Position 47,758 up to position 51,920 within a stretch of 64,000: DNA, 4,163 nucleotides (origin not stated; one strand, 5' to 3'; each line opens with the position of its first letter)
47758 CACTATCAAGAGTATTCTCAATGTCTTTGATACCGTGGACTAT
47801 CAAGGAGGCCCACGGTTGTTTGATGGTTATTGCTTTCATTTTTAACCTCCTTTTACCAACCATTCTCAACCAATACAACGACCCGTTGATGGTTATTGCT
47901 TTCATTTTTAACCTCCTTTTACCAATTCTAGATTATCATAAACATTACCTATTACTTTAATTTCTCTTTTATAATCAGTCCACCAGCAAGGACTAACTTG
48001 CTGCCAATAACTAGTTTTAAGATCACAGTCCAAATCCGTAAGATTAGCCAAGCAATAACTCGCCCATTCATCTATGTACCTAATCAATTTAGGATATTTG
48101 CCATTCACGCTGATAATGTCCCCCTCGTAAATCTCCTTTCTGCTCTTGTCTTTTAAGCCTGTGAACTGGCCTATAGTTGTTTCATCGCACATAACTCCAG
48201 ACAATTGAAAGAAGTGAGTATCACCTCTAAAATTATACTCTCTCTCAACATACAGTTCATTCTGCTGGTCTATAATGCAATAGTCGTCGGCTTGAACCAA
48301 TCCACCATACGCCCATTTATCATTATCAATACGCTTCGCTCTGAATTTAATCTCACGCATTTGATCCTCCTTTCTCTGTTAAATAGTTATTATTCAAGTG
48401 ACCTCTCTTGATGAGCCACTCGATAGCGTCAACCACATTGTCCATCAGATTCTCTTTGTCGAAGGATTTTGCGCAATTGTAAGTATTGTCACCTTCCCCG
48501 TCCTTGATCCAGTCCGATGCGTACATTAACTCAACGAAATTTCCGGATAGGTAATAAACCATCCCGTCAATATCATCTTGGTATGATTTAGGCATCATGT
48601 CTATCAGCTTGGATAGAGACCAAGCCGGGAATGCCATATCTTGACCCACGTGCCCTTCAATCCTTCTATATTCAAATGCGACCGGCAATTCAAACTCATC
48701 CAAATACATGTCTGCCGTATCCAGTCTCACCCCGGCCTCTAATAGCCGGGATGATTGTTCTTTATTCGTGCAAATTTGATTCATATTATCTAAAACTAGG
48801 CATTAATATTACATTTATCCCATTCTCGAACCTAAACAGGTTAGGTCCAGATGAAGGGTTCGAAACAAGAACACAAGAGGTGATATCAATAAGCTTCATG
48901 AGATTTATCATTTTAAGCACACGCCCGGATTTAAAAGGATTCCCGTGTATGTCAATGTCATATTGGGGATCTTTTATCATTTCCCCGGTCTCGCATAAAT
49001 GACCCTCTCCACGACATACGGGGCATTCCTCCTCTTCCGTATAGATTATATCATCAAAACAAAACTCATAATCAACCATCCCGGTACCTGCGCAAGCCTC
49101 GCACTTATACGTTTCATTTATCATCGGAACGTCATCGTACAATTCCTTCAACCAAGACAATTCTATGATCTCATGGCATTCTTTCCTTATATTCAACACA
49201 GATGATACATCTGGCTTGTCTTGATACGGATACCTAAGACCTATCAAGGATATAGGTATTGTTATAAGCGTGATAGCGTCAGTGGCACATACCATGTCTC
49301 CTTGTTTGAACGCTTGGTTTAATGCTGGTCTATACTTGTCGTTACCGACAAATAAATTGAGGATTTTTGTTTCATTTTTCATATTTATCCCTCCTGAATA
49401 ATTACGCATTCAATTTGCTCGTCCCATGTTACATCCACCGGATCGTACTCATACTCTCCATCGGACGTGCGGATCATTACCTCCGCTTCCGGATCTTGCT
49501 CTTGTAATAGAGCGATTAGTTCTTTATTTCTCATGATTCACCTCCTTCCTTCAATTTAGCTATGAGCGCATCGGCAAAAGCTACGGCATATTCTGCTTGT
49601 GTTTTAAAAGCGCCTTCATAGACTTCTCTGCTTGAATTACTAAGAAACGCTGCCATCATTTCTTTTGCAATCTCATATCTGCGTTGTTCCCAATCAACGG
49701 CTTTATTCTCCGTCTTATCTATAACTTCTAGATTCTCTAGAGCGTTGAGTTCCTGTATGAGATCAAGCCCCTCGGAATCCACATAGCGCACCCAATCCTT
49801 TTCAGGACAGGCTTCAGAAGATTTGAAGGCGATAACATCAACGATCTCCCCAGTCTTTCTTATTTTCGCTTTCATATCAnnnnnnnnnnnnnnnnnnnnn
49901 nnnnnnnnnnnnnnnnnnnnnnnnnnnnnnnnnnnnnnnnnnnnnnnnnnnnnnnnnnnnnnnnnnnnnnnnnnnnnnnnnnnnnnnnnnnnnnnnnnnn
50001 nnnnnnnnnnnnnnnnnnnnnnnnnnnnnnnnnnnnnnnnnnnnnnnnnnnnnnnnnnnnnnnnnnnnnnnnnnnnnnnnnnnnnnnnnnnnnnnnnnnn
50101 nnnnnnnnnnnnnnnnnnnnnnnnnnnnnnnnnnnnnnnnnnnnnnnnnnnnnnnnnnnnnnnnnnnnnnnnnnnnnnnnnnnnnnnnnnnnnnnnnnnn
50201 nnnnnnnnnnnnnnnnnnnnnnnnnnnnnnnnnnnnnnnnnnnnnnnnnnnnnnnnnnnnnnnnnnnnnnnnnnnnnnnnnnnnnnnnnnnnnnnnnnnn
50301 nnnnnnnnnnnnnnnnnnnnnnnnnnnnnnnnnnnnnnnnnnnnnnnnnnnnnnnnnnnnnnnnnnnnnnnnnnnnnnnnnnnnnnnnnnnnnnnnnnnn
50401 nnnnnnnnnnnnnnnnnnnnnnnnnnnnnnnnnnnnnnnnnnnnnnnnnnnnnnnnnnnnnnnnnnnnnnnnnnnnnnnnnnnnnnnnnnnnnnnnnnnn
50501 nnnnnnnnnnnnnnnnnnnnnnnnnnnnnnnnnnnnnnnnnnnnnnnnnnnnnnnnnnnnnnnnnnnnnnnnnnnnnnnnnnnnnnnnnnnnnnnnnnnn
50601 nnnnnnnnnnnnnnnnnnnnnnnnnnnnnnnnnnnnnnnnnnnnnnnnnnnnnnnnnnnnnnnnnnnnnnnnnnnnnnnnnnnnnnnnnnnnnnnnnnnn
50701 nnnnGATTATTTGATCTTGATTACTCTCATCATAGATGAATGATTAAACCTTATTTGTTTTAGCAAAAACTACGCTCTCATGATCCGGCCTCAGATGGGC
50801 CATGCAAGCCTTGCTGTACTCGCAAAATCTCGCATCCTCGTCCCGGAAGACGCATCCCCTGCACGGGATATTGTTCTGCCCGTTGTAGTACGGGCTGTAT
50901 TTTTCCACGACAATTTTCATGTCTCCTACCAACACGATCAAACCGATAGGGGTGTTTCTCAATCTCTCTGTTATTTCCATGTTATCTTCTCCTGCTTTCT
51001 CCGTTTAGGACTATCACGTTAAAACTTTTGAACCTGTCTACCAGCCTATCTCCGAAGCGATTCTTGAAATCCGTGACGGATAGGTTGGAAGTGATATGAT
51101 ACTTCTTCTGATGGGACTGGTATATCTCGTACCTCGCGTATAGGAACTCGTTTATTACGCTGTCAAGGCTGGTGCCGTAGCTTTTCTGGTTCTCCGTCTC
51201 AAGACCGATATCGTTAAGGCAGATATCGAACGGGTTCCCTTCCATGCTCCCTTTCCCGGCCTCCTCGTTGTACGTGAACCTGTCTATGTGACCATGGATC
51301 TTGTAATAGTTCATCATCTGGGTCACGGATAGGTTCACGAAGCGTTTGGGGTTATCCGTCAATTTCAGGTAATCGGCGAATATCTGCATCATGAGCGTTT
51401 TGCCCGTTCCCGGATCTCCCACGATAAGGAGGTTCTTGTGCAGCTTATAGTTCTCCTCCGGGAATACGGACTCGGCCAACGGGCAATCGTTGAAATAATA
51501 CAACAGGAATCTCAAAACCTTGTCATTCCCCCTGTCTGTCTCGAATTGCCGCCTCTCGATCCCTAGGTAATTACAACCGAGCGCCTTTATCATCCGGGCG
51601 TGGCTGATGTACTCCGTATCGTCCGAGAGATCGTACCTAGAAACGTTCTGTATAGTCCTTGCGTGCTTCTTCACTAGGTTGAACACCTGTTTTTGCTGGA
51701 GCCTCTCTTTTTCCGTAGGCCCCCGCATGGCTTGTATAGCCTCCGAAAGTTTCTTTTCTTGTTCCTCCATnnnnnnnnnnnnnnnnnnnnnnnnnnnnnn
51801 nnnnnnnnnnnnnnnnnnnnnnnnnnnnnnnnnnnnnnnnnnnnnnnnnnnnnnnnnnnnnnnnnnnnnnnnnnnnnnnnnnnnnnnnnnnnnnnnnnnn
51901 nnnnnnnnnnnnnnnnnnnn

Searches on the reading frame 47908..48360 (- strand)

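Call 61: search_protein_families(library=pfam, proteins=[window:47908-48360:-], max_evalue=0.001)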
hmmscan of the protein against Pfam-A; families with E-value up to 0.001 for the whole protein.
window:47908-48360:- (150 aa): 1 family
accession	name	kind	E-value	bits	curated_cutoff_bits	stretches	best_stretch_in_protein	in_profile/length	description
PF09643.15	YopX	-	2.6e-16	60.3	22.4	1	5-147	1-127/128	YopX protein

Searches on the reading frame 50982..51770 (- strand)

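Call 61: search_protein_families(library=pfam, proteins=[window:50982-51770:-], max_evalue=0.001)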
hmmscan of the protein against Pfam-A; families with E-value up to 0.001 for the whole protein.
window:50982-51770:- (262 aa): 3 families
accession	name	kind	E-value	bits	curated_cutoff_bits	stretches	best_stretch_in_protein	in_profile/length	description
PF00004.35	AAA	-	0.00029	21.7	21.2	1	114-155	1-37/131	ATPase family associated with various cellular activities (AAA)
PF12775.13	AAA_7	-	0.00041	20.4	25.8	1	108-150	30-72/181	P-loop containing dynein motor region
PF07728.20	AAA_5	-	0.00088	19.7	22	0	113-163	1-47/139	AAA domain (dynein-related subfamily)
